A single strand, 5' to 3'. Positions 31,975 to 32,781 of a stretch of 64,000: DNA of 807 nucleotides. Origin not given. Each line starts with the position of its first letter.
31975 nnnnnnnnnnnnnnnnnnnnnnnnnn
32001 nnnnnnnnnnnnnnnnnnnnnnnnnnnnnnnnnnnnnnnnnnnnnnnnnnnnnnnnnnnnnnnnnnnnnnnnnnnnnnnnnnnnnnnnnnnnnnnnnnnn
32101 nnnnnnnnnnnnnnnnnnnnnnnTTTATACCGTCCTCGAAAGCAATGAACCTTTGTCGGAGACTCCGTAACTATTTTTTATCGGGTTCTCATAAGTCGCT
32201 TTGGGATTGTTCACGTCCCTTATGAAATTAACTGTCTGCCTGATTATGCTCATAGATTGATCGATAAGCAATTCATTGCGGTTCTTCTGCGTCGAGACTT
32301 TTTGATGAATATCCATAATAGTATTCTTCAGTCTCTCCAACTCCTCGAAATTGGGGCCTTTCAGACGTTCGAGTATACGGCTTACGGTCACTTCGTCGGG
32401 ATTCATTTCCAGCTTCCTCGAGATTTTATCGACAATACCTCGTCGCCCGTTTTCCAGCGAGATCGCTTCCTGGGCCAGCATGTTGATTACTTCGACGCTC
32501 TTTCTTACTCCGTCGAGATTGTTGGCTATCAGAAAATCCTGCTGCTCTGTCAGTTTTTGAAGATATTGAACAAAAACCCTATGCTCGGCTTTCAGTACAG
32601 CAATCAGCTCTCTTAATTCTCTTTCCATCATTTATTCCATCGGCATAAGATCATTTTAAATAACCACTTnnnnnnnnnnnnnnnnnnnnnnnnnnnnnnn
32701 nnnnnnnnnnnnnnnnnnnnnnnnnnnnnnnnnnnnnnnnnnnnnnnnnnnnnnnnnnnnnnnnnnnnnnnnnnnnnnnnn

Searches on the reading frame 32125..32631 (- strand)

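Call 8: search_protein_families(library=pfam, proteins=[window:32125-32631:-], max_evalue=0.01)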
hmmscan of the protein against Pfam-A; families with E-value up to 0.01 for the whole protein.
window:32125-32631:- (168 aa): 1 family
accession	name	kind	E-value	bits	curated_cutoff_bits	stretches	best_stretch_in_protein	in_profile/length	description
PF05130.17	FlgN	-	3.4e-18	66.9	30.5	1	2-150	1-142/147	FlgN protein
